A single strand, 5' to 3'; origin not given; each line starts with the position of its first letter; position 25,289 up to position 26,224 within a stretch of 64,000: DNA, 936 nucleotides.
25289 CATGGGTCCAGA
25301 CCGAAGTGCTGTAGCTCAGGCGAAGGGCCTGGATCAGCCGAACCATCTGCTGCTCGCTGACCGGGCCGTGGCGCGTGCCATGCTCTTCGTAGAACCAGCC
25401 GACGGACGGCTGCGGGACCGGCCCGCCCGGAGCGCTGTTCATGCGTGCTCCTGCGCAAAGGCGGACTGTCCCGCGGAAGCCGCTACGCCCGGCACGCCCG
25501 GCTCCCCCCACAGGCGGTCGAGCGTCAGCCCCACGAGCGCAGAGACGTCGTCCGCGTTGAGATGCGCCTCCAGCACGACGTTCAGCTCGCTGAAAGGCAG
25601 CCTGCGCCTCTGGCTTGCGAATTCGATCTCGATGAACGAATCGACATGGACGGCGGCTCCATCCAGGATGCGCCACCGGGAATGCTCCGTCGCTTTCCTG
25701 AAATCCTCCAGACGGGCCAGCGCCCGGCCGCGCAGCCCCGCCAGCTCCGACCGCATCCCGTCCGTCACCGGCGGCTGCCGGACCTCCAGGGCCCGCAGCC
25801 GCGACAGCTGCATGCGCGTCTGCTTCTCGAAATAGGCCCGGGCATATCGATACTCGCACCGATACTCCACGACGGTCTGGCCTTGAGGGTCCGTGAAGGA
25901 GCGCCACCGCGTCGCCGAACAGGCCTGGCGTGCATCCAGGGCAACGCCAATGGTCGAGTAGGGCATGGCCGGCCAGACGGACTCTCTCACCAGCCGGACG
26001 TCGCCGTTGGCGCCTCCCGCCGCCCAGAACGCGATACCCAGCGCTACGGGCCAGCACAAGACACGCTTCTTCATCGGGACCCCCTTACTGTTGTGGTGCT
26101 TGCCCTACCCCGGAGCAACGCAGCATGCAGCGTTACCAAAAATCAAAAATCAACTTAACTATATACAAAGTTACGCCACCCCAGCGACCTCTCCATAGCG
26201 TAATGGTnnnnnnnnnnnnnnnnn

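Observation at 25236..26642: Three-gene islet with atypical codon usage: XRE regulator divergent from a coupled secreted-protein / GYF_2 mini-protein operon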

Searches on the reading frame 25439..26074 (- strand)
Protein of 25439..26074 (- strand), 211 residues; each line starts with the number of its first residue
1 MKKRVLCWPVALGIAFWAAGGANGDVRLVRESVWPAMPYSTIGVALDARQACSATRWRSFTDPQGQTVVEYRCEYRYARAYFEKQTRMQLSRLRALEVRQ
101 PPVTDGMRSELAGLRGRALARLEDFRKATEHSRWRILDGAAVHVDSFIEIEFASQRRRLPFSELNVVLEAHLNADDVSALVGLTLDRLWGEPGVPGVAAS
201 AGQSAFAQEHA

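Call 4: search_protein_families(library=pfam, proteins=[window:25439-26074:-], max_evalue=1)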
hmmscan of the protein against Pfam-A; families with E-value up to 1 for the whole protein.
window:25439-26074:- (211 aa): 0 families

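Call 5: search_protein_families(library=ncbifam, proteins=[window:25439-26074:-], max_evalue=1)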
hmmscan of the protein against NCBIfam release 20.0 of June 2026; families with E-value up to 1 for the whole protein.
window:25439-26074:- (211 aa): 0 families

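Call 10: find_homologous_proteins(query=window:25439-26074:-, max_evalue=0.01)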
Query window:25439-26074:- (211 aa): 1 proteins with E <= 0.01 among 2271 candidates.
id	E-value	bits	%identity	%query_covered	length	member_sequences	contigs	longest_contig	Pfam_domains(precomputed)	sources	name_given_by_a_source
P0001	2.8e-136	470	100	100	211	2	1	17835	-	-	-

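Call 24: search_protein_representatives(protein=window:25439-26074:-)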
Query: 211 residues. Proteins with E-value up to 0.001 (for the whole library): 93; up to 1e-10: 15; up to 1e-30: 3. The best 93 are listed.
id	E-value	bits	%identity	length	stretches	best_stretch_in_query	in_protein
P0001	9.0e-137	469.7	100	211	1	1-211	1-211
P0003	2.0e-42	161.5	45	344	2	8-92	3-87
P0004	1.3e-38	149.1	43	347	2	12-100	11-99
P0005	7.6e-27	110.6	37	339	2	8-95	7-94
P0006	1.7e-18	83.4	37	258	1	12-190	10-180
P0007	2.3e-16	76.4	30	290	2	16-119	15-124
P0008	7.5e-15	71.5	29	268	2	19-85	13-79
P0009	2.6e-13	66.5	43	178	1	9-90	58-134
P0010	3.9e-13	65.9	31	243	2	15-87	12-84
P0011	4.6e-13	65.6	32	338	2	15-90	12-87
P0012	4.8e-13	65.6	34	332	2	14-92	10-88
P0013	3.5e-12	62.8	35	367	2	15-83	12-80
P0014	8.5e-12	61.5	35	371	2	4-103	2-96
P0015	1.0e-11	61.3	31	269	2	9-82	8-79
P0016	1.3e-11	60.9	38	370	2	12-83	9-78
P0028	1.5e-08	50.9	36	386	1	10-95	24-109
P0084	4.9e-04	36.2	25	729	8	37-110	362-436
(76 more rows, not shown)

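Call 26: search_protein_families(library=pfam, proteins=[P0003, P0004, P0005, P0006, P0007, P0008, P0011, P0013, P0028, P0084], max_evalue=0.1)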
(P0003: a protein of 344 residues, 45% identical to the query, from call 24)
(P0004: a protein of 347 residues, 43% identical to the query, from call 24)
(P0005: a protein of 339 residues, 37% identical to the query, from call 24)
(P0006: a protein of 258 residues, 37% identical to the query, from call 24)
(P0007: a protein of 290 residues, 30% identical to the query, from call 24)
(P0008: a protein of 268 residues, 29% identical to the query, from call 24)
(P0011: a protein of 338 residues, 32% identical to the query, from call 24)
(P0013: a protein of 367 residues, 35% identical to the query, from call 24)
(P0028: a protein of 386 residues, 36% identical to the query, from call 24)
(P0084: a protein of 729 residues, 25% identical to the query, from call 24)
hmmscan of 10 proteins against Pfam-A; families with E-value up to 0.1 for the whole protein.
P0003 (344 aa): 1 family
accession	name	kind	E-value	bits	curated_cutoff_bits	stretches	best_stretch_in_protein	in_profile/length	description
PF03763.18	Remorin_C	-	0.037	14.3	29.7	1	221-262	30-69/107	Remorin, C-terminal region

P0004 (347 aa): 1 family
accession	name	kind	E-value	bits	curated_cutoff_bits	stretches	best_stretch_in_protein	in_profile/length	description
PF20131.4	MC3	-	0.0095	15.8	23.2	1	75-139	51-114/159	ABC-three component (ABC-3C) system Middle Component 3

P0005 (339 aa): 0 families

P0006 (258 aa): 0 families

P0007 (290 aa): 3 families
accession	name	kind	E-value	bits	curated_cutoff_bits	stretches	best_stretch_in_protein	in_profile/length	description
PF09753.14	Use1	-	0.0014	18.8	38.3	1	68-231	27-187/243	Membrane fusion protein Use1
PF02601.20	Exonuc_VII_L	-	0.044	13.7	35.9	1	81-218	136-273/315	Exonuclease VII, large subunit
PF05010.19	TACC_C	-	0.059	13.5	29.9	1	96-198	85-192/201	Transforming acidic coiled-coil-containing protein (TACC), C-terminal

P0008 (268 aa): 3 families
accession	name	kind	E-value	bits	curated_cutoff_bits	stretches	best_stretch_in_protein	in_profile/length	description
PF05960.17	DUF885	-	0.0033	17.5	32.4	1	72-186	214-334/532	Bacterial protein of unknown function (DUF885)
PF18116.7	SNX17_FERM_C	-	0.032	14.5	22.9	1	151-215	28-91/109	Sorting Nexin 17 FERM C-terminal domain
PF09087.17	Cyc-maltodext_N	-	0.096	13.5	25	0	147-200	17-70/88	Cyclomaltodextrinase, N-terminal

P0011 (338 aa): 0 families

P0013 (367 aa): 3 families
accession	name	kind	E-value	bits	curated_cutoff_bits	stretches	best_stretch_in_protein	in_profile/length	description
PF18210.6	Knl1_RWD_C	-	0.0081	16.8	27.8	1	244-337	3-84/151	Knl1 RWD C-terminal domain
PF11445.13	DUF2894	-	0.013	16.5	25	1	155-302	30-134/185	Protein of unknown function (DUF2894)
PF08028.16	Acyl-CoA_dh_2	-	0.034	14.9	22.7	1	212-285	9-84/134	Acyl-CoA dehydrogenase, C-terminal domain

P0028 (386 aa): 0 families

P0084 (729 aa): 17 families
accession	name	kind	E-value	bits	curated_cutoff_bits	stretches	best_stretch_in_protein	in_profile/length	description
PF22365.1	PfNDH2_hel_ins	-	8.5e-14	51.7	27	0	352-382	21-51/65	PfNDH2 helical insertion domain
PF04652.21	Vta1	-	2.7e-12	47.3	26.8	0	133-173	13-53/145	Vta1 like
PF22718.1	SNaCT13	-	1.8e-10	41.7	27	0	46-126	58-137/158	Short NACHT-associated C-Terminal domain, family 13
PF16758.11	UL141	-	7.2e-08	32.8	35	0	592-653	105-166/191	Herpes-like virus membrane glycoprotein UL141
PF19771.4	DUF6257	-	9.9e-08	32.1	26.2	0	604-621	21-38/61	Family of unknown function (DUF6257)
PF22132.1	TilS-like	-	1.7e-07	31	30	0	154-174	26-46/66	TilS-like substrate binding domain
PF01707.22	Peptidase_C9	-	2.1e-07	31.2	25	0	145-177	115-146/202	Peptidase family C9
PF13599.13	Pentapeptide_4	-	6.2e-06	26.6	38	0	20-46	16-42/78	Pentapeptide repeat region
PF21999.2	IMS_HHH_1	-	1.7e-05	25.6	27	0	34-47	11-24/53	DNA polymerase-iota, thumb domain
PF22257.2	GPR128_N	-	2.9e-05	24.5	27.2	0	14-36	26-48/81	GPR128, N-terminal domain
PF20321.3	DUF6616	-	7.6e-05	23.4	27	0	56-89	3-36/111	Family of unknown function (DUF6616)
PF22757.1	GeBP-like_C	-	0.00013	22.2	27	0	59-88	18-47/68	Glabrous-enhancer-binding protein-like family, C-terminal domain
PF11278.13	DUF3079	-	0.0002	21.6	27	0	484-504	16-36/51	Protein of unknown function (DUF3079)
PF04359.20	DUF493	-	0.00023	22.2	24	0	324-380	13-70/84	Protein of unknown function (DUF493)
PF19575.5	HTH_58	-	0.00078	19.7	23.8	0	408-426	5-23/62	Helix-turn-helix domain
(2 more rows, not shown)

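Call 27: predict_structure(protein=window:25439-26074:-)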
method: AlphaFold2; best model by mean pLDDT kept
length: 211 residues; sequences in the alignment: 1
mean_pLDDT: 43.3   pTM: 0.37
mean pLDDT of the five models: 43.3, 39.4, 37.5, 36.7, 36.6
residues with pLDDT >= 90: 0; 70-90: 33; 50-70: 37; < 50: 141
segments of 3 or more residues with pLDDT < 50: 1-57, 70-72, 132-211
pLDDT, mean of each block of 10 residues (from residue 1): 29 32 29 27 28 49 56 54 70 76 76 77 63 39 35 30 32 29 28 27 25 30
secondary structure, 60 per line:
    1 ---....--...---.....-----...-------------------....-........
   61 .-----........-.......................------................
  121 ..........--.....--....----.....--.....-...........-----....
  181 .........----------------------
elements in order: E4-7 E16-20 E26-28 H48-51 E53-61 E67-74 H76-98 H105-130 E133-137 E140-143 E148-152 E155-159 H161-171 H177-189

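Call 33: find_related_loci(query=A2, collection=genome_contigs, flank=5000)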
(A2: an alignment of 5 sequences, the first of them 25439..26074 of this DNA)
Query A2 (211 aa) in genome_contigs; peptide patterns used: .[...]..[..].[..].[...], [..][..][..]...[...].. (x = any residue, [..] = any of these).
46 stretches matched a pattern; 9 encode a relative of the query (tblastn E <= 1e-3); 9 distinct loci.
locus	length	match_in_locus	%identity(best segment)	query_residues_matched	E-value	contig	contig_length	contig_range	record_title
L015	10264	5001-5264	59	1-91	6e-32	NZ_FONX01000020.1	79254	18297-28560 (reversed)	Paracidovorax wautersii strain DSM 27981, whole genome shotgun sequence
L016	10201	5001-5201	46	19-85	2e-14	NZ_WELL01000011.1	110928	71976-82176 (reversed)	Pseudomonas sp. L-22-4S-12 NODE_11_length_110928_cov_369.115005, whole genome shotgun sequence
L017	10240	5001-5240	32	1-82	8e-10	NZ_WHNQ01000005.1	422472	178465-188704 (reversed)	Paraburkholderia atlantica strain CNPSo 3155 scaffold_4, whole genome shotgun sequence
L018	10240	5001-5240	34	1-82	2e-9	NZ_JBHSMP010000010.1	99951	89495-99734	Paraburkholderia denitrificans strain KACC 12733 platanus_K_default_10, whole genome shotgun sequence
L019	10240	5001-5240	32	1-82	4e-9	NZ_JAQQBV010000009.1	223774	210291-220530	Paraburkholderia xenovorans strain RL17-329-BIC-A 9, whole genome shotgun sequence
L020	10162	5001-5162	41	23-76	1e-8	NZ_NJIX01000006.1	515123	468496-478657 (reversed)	Achromobacter sp. HZ34 Scaffold6_1, whole genome shotgun sequence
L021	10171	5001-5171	33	20-76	1e-7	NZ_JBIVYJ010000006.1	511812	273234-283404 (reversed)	Pandoraea sp. NPDC090278 NPDC090278_182_G11.ctg-0006, whole genome shotgun sequence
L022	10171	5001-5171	35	20-76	7e-8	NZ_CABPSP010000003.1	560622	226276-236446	Pandoraea anapnoica strain LMG 31117, whole genome shotgun sequence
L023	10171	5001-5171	32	20-76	4e-7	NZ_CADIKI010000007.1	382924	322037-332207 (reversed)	Paraburkholderia fynbosensis strain LMG 27177 isolate LMG 27177, whole genome shotgun sequence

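Call 39: search_protein_families(library=padloc, proteins=[window:25439-26074:-, P0003, P0011, L015:6179-6745:+, L015:8156-8539:+], max_evalue=0.1)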
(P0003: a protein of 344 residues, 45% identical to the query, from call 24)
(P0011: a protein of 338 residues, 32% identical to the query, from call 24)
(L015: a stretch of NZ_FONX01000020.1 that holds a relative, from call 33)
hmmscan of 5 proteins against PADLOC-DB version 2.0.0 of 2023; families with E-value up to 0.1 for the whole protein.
window:25439-26074:- (211 aa): 0 families

P0003 (344 aa): 0 families

P0011 (338 aa): 0 families

L015:6179-6745:+ (188 aa): 0 families

L015:8156-8539:+ (127 aa): 1 family
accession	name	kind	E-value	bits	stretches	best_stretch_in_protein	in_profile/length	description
PDLC04989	PDC-S30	-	6.4e-05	20.4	1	78-122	202-246/268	-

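Call 40: search_protein_families(library=phrogs, proteins=[window:25439-26074:-, P0003, P0011, L015:6179-6745:+, L015:8156-8539:+], max_evalue=0.1)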
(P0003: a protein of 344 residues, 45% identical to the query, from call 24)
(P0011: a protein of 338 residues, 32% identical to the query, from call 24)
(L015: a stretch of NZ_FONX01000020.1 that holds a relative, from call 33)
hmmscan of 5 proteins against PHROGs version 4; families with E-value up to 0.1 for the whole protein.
window:25439-26074:- (211 aa): 0 families

P0003 (344 aa): 1 family
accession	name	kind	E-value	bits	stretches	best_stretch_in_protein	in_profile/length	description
phrog_33895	-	unknown function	0.016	16.6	1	247-293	40-86/97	-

P0011 (338 aa): 1 family
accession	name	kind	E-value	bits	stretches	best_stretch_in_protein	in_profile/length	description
phrog_29939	-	unknown function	0.045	14.9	1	6-27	14-35/41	-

L015:6179-6745:+ (188 aa): 1 family
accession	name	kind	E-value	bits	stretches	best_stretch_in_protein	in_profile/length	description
phrog_12486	-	unknown function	0.0021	18.9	1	80-186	13-105/189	-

L015:8156-8539:+ (127 aa): 0 families

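Call 41: search_protein_families(library=pfam, proteins=[L015:6179-6745:+, L015:8156-8539:+, L015:4410-4850:-, L015:6790-8058:+], max_evalue=0.1)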
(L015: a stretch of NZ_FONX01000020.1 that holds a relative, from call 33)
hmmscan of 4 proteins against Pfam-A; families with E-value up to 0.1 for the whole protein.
L015:6179-6745:+ (188 aa): 1 family
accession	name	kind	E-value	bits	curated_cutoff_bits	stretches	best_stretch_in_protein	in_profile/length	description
PF14237.11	GYF_2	-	6.7e-11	42.2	25.8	1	16-63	1-48/50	GYF domain 2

L015:8156-8539:+ (127 aa): 1 family
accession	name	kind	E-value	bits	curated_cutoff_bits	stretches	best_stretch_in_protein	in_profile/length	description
PF05128.17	DUF697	-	0.0023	18.1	27.7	1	5-72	18-86/162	Domain of unknown function (DUF697)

L015:4410-4850:- (146 aa): 0 families

L015:6790-8058:+ (422 aa): 1 family
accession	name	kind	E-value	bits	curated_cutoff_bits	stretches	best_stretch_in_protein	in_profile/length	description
PF04286.17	DUF445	-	6.6e-110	368.9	33.8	1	42-414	1-367/368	Protein of unknown function (DUF445)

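Call 42: predict_structure(alignment_id=A1)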
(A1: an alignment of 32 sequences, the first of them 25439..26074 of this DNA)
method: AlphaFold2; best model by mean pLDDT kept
length: 211 residues; sequences in the alignment: 32
mean_pLDDT: 87.5   pTM: 0.78
mean pLDDT of the five models: 87.5, 87.2, 87.0, 86.7, 86.6
residues with pLDDT >= 90: 162; 70-90: 6; 50-70: 28; < 50: 15
segments of 3 or more residues with pLDDT < 50: 194-200, 202-204, 209-211
pLDDT, mean of each block of 10 residues (from residue 1): 53 56 89 97 98 98 97 98 97 93 89 95 98 97 98 97 98 97 95 51 49 44
secondary structure, 60 per line:
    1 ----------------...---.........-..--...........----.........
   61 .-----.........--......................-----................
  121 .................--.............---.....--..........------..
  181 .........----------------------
elements in order: H23-31 E37-41 H42-47 E52-61 E67-75 H78-99 H105-124 E125-137 E140-152 E156-160 H163-172 H179-189

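Call 46: fold_search(model_id=the predicted structure, library=pdb)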
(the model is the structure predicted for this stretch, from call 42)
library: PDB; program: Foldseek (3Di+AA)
matches with E <= 10: 524; with E <= 0.001: 0
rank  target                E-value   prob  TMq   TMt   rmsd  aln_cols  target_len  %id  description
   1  5nzz_C                2.1e-02  0.60  0.16  0.12  14.8       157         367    6  Crystal structure of phosphorylated p38aMAPK in complex with TAB1 (released 2018-05-30)
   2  7o5y_D                3.3e-02  0.60  0.20  0.28  13.8       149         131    8  PilA minor pilin of Streptococcus sanguinis type IV pili (released 2022-04-20)
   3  5nzz_D                3.8e-02  0.51  0.16  0.11  15.0       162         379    6  Crystal structure of phosphorylated p38aMAPK in complex with TAB1 (released 2018-05-30)
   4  2j4o                  6.3e-02  0.41  0.18  0.12  14.3       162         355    6  Structure of TAB1 (released 2006-09-04)
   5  5nyj_I                7.1e-02  0.28  0.15  0.14  17.2       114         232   11  Anbu from Hyphomicrobium sp. strain MC1 - SG: C2 (released 2017-05-24)
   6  7o5y_A                9.5e-02  0.41  0.20  0.29  13.8       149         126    9  PilA minor pilin of Streptococcus sanguinis type IV pili (released 2022-04-20)
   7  4x6d_C                1.3e-01  0.07  0.12  0.12  17.9       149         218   12  CD1a ternary complex with endogenous lipids and BK6 TCR (released 2015-01-28)
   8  9o3f_E                1.6e-01  0.09  0.13  0.13  19.9       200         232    8  Plasmodium falciparum 20S proteasome bound to inhibitor 296 (released 2025-11-12)
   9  5mqh                  1.9e-01  0.10  0.14  0.13  18.1       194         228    6  Structure of the Phosphatase Domain of the Cell Fate Determinant SpoIIE from Bacillus subtilis in a crystal form without (released 2017-05-31)
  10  7o5y_B                2.0e-01  0.28  0.18  0.27  13.9       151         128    9  PilA minor pilin of Streptococcus sanguinis type IV pili (released 2022-04-20)
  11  8f6b_B                2.3e-01  0.08  0.10  0.07  14.5       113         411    5  Crystal structure of murine PolG2 hexamer bound to DNA (released 2023-08-09)
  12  9e8g_K                2.7e-01  0.09  0.14  0.13  19.1       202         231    4  Nub1/Fat10-processing human 26S proteasome bound to Txnl1 with Rpt5 at top of spiral staircase (released 2024-12-04)
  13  8udk_C                2.7e-01  0.09  0.11  0.07  16.2       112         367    7  Human Mitochondrial DNA Polymerase gamma R853A Ternary Complex (released 2024-06-05)
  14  7o5y_C                2.9e-01  0.20  0.17  0.26  13.9       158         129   10  PilA minor pilin of Streptococcus sanguinis type IV pili (released 2022-04-20)
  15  8f6b_D                2.9e-01  0.08  0.10  0.07  14.5       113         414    5  Crystal structure of murine PolG2 hexamer bound to DNA (released 2023-08-09)
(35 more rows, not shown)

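Call 47: fold_search(model_id=the predicted structure, library=viral)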
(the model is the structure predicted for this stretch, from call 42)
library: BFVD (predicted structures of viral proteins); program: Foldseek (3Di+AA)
matches with E <= 10: 547; with E <= 0.001: 1
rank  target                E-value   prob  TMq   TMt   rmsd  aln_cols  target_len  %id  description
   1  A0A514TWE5            4.8e-04  1.00  0.29  0.20  11.4       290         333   10  Uncharacterized protein [Aeromonas phage D6]
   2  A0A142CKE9            9.8e-03  0.85  0.20  0.25   8.4       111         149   13  (no name in the UniProt tables at hand)
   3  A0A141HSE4            3.5e-02  0.60  0.20  0.08  11.7       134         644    9  (no name in the UniProt tables at hand)
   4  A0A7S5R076            5.2e-02  0.60  0.22  0.30  22.1       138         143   12  (no name in the UniProt tables at hand)
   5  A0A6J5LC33            5.9e-02  0.41  0.23  0.16  15.4       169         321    9  Uncharacterized protein [uncultured Caudovirales phage]
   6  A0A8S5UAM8            7.0e-02  0.69  0.19  0.25  15.6       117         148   11  Rtt102p-like transcription regulator protein [Caudovirales sp. ctCVG11]
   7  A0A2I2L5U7            8.8e-02  0.35  0.15  0.12  17.9       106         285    8  Serine/threonine phosphatase 2C (PP2C) [Orpheovirus IHUMI-LCC2]
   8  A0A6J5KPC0            9.9e-02  0.30  0.19  0.15  13.4       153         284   14  Baseplate hub assembly protein, bacteriophage T4-like [uncultured Caudovirales phage]
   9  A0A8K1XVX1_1          9.9e-02  0.08  0.11  0.05  20.2       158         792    8  RNA-dependent RNA polymerase [Hangzhou nora-like virus 2]
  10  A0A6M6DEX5            1.2e-01  0.35  0.19  0.20  19.7       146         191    9  (no name in the UniProt tables at hand)
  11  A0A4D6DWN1            1.7e-01  0.16  0.17  0.20  18.6       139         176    8  Uncharacterized protein [Edwardsiella phage pEt-SU]
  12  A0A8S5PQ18            1.9e-01  0.41  0.22  0.20  17.1       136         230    4  Uncharacterized protein [Myoviridae sp. ctwwN25]
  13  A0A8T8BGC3            2.0e-01  0.16  0.18  0.21  14.0       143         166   10  (no name in the UniProt tables at hand)
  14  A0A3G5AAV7            2.2e-01  0.69  0.22  0.16   9.5       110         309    7  MYND-type domain-containing protein [Hyperionvirus sp.]
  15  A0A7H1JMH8            2.4e-01  0.13  0.18  0.19  14.6       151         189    7  P21 [Yam asymptomatic virus 1]
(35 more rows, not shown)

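Call 50: find_encoding_contigs(protein=P0004, flank=6000, max_places=4)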
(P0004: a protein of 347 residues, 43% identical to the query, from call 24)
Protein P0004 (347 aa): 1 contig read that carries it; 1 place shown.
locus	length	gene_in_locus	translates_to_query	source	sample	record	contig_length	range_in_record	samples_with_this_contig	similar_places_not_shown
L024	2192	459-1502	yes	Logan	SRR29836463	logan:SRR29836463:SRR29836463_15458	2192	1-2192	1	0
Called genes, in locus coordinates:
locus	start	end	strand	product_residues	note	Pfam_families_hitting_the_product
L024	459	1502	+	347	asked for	-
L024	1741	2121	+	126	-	-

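Call 51: find_encoding_contigs(protein=P0006, flank=6000, max_places=4)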
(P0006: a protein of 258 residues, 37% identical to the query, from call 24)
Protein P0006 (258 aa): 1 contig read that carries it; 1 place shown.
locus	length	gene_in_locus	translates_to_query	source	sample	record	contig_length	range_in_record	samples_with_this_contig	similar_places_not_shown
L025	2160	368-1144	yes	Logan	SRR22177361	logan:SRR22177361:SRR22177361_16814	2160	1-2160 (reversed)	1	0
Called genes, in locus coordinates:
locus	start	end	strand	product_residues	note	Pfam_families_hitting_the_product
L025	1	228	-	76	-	?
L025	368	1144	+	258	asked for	-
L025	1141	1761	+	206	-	PF14237:GYF_2 (weak)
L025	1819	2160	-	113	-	?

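Call 52: search_protein_families(library=pfam, proteins=[L024:1741-2121:+, L025:1141-1761:+, L025:1-228:-, L025:1819-2160:-], max_evalue=1)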
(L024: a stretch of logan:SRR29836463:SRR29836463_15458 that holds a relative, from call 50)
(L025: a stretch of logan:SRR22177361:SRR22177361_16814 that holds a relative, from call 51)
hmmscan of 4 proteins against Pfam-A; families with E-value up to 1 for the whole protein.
L024:1741-2121:+ (126 aa): 2 families
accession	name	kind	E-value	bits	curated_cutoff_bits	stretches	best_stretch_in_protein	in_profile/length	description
PF05128.17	DUF697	-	0.0054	16.9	27.7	1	5-72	18-86/162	Domain of unknown function (DUF697)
PF07558.16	Shugoshin_N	-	0.2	11.9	30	1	69-88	15-34/45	Shugoshin N-terminal coiled-coil region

L025:1141-1761:+ (206 aa): 1 family
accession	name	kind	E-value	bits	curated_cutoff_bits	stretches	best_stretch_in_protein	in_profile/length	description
PF14237.11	GYF_2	-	2.3e-07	30.9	25.8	1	24-68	1-45/50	GYF domain 2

L025:1-228:- (76 aa): 1 family
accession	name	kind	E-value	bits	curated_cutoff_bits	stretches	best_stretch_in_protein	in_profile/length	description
PF22308.1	DUF6969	-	0.15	12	27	1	36-70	106-140/201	Domain of unknown function (DUF6969)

L025:1819-2160:- (113 aa): 1 family
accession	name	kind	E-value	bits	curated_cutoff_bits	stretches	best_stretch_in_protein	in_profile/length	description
PF02913.24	FAD-oxidase_C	-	3.3e-27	96.2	21.2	1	1-85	164-248/248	FAD linked oxidases, C-terminal domain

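Call 57: find_encoding_contigs(protein=P0005, flank=7000, max_places=3)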
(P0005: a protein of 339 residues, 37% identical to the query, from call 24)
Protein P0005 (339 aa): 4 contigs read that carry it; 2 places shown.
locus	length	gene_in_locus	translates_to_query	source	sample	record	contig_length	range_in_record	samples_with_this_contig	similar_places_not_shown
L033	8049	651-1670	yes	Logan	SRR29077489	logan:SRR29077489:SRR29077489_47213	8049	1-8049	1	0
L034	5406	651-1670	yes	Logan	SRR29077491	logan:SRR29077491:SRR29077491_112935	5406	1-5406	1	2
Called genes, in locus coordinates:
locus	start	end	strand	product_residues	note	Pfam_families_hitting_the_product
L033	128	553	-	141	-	-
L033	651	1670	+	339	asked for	-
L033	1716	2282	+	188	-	PF14237:GYF_2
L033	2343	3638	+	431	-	PF04286:DUF445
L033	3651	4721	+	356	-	-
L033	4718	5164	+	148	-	-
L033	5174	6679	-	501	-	PF01565:FAD_binding_4, PF02913:FAD-oxidase_C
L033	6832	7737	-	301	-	PF00126:HTH_1, PF03466:LysR_substrate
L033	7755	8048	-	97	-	?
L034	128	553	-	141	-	-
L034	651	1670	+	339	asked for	-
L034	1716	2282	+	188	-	PF14237:GYF_2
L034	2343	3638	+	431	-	PF04286:DUF445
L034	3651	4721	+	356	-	-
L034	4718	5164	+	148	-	-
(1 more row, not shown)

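Call 58: find_encoding_contigs(protein=P0011, flank=7000, max_places=3)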
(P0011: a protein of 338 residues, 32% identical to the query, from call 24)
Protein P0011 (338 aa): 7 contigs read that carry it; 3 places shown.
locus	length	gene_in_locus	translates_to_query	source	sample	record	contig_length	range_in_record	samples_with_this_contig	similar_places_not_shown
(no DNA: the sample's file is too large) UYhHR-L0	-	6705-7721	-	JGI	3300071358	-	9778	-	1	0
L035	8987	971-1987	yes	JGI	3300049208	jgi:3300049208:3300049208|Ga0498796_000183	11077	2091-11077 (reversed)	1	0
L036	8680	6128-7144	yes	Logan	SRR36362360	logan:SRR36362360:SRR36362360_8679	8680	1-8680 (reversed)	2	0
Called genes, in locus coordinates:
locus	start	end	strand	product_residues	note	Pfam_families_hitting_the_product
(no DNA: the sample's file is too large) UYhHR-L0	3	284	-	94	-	?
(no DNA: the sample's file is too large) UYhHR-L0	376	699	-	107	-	PF12840:HTH_20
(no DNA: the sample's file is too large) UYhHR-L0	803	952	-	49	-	-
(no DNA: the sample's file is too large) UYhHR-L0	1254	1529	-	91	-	PF00816:Histone_HNS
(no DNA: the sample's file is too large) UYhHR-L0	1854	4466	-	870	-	PF05729:NACHT (weak), PF13599:Pentapeptide_4 (faint)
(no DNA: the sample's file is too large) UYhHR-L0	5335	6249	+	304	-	-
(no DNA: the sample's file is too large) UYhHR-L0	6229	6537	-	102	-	PF13560:HTH_31, PF01381:HTH_3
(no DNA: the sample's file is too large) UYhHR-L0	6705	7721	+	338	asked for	-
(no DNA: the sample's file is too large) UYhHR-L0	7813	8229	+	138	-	-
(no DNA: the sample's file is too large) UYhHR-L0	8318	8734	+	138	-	-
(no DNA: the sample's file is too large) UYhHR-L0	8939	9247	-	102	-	-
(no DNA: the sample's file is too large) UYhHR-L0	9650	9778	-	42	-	?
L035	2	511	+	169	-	?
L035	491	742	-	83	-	PF13560:HTH_31, PF01381:HTH_3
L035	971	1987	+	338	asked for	-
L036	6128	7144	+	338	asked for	-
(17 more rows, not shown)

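Call 59: find_encoding_contigs(protein=P0007, flank=7000, max_places=3)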
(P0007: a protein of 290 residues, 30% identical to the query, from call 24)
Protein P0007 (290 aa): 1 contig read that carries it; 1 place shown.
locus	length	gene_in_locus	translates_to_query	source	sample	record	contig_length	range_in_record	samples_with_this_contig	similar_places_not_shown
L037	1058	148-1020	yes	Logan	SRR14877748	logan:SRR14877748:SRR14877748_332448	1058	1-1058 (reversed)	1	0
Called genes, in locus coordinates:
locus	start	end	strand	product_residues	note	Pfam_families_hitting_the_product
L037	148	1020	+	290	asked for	-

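Call 69: search_protein_families(library=padloc, proteins=[L033:3651-4721:+, L033:4718-5164:+, L033:1716-2282:+, L033:2343-3638:+], max_evalue=0.01)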
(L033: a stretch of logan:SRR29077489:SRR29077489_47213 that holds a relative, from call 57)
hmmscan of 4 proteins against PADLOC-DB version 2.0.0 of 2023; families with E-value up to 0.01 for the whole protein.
L033:3651-4721:+ (356 aa): 2 families
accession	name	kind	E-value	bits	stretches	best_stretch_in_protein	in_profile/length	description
PDLC04407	PDC-M09A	-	2.3e-24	84.4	1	41-284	9-251/282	-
PDLC04406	PDC-M09A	-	1.4e-16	58.9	1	43-258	55-275/330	-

L033:4718-5164:+ (148 aa): 0 families

L033:1716-2282:+ (188 aa): 0 families

L033:2343-3638:+ (431 aa): 0 families

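Call 74: search_dna_similar(query=P0008, collection=phages, mode=protein, max_evalue=0.001, max_rows=15)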
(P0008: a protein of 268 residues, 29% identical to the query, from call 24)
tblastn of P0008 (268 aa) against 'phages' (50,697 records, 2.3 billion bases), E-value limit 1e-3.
No match.

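Call 75: search_dna_similar(query=P0011, collection=plasmids, mode=protein, max_evalue=0.001, max_rows=15)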
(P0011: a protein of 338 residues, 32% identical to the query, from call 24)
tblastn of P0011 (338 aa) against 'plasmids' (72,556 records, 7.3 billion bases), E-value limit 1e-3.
Records with a match: 1; places in all: 1; records where one place covers at least 80% of the query: 0.
Best place of each record, by identity: <60% 1.
By first word of the organism name: Shewanella 1.
By predicted mobility (MOB-suite, as given by PLSDB): conjugative 1.
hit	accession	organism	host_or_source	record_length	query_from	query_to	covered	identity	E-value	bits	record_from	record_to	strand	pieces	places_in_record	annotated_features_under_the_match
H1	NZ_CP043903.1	Shewanella sp. LC6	-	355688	2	140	41%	25.5%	3e-5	54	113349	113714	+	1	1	hypothetical protein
